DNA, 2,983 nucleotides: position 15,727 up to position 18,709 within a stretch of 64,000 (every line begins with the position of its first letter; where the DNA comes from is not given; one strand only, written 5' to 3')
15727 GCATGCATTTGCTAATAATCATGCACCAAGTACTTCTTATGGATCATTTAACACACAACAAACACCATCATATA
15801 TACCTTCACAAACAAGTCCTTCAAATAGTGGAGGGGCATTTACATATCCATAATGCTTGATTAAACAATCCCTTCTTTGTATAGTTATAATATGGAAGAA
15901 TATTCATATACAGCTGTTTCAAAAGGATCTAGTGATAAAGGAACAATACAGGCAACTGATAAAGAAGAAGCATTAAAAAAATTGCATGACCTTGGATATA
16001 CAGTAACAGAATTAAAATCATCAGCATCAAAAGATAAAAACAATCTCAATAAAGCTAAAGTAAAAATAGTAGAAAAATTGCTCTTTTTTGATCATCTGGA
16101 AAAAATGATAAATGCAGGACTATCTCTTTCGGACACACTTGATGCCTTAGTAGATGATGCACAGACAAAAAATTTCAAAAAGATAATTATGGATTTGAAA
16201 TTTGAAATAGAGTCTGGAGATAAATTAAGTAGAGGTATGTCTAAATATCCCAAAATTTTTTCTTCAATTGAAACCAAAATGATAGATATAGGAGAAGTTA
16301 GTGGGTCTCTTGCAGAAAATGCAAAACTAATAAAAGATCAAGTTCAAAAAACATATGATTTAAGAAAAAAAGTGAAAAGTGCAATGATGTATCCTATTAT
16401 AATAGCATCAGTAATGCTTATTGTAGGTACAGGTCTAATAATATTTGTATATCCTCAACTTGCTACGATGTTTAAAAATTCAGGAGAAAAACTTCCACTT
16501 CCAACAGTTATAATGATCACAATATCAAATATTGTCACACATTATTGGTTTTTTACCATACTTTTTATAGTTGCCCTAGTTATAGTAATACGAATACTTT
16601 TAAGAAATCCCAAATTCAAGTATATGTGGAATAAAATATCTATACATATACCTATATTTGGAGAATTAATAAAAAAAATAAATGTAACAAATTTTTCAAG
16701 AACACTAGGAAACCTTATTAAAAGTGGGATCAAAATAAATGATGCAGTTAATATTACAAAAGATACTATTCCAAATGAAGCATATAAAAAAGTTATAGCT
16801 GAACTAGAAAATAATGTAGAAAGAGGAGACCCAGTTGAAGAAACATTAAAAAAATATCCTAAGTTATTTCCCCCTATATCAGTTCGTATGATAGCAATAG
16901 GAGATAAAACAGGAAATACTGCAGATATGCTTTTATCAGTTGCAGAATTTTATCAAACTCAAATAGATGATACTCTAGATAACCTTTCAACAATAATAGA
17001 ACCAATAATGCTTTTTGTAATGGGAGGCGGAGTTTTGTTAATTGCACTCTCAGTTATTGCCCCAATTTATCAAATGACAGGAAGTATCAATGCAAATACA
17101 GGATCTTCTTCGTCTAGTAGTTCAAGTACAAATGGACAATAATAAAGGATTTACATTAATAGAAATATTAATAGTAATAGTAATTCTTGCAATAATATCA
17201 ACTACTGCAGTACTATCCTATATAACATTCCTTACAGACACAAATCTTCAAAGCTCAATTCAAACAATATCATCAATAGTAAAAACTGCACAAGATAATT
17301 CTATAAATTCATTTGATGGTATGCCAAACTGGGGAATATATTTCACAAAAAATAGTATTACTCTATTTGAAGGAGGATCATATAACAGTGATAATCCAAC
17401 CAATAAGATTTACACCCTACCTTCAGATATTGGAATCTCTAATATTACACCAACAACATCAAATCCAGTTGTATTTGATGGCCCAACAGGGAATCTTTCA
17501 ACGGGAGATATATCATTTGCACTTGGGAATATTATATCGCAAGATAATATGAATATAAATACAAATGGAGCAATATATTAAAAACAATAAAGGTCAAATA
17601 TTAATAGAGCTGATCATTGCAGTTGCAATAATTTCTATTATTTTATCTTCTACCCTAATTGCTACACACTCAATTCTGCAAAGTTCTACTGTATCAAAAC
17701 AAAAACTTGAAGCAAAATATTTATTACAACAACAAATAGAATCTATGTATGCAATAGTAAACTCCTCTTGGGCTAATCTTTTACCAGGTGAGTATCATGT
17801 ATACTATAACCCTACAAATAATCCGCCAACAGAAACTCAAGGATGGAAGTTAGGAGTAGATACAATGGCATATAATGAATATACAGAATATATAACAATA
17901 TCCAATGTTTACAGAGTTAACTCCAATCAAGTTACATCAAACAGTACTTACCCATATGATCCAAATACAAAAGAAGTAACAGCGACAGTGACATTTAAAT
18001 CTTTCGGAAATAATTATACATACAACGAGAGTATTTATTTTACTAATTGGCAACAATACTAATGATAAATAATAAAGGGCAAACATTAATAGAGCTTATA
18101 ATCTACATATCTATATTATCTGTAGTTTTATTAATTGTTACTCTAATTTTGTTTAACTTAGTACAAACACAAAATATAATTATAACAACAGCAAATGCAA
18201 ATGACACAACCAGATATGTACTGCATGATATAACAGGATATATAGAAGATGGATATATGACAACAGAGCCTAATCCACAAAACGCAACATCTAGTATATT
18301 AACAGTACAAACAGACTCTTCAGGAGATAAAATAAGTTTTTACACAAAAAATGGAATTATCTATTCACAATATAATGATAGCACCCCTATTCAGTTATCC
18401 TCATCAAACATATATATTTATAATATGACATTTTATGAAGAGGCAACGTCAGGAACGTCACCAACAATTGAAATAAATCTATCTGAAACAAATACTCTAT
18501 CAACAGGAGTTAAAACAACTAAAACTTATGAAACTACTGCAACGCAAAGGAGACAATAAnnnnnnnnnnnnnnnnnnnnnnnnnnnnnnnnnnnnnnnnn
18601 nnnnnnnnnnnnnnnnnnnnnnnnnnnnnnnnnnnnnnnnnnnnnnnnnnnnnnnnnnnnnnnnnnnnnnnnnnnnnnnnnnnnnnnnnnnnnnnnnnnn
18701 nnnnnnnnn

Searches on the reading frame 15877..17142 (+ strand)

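Call 19: search_protein_families(library=pfam, proteins=[window:15877-17142:+], max_evalue=0.001)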
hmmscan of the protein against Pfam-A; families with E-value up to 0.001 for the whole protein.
window:15877-17142:+ (421 aa): 1 family
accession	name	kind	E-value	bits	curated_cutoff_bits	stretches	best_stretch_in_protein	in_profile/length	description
PF00482.28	T2SSF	-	9.3e-50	168.2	25.2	2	273-396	1-125/125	Type II secretion system (T2SS), protein F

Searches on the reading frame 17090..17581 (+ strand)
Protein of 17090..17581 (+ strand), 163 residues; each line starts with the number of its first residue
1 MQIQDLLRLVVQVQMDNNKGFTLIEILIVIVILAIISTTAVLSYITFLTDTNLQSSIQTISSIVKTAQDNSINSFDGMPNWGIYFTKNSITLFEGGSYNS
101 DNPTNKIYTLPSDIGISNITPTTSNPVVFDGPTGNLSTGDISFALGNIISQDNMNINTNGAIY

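Call 19: search_protein_families(library=pfam, proteins=[window:17090-17581:+], max_evalue=0.001)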
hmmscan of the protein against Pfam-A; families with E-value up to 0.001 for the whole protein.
window:17090-17581:+ (163 aa): 1 family
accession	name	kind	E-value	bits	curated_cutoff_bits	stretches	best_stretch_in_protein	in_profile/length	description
PF07963.17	N_methyl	-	2e-09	37.1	21.2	1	15-40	1-26/27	Prokaryotic N-terminal methylation motif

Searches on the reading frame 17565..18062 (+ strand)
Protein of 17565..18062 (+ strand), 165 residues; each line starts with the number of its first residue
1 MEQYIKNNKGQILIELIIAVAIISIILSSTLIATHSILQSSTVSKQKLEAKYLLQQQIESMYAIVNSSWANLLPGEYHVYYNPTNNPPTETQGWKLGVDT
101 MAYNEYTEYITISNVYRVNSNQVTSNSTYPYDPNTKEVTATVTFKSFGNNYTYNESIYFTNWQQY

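Call 19: search_protein_families(library=pfam, proteins=[window:17565-18062:+], max_evalue=0.001)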
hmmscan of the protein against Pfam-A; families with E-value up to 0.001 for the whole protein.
window:17565-18062:+ (165 aa): 1 family
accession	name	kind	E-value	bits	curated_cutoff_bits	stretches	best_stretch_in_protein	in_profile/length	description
PF07963.17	N_methyl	-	8.2e-06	25.6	21.2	1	6-29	2-25/27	Prokaryotic N-terminal methylation motif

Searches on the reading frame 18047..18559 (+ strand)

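Call 19: search_protein_families(library=pfam, proteins=[window:18047-18559:+], max_evalue=0.001)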
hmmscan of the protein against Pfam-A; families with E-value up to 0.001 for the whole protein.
window:18047-18559:+ (170 aa): 1 family
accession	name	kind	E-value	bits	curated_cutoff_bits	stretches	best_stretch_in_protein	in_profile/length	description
PF07963.17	N_methyl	-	1.2e-06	28.2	21.2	1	8-31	3-26/27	Prokaryotic N-terminal methylation motif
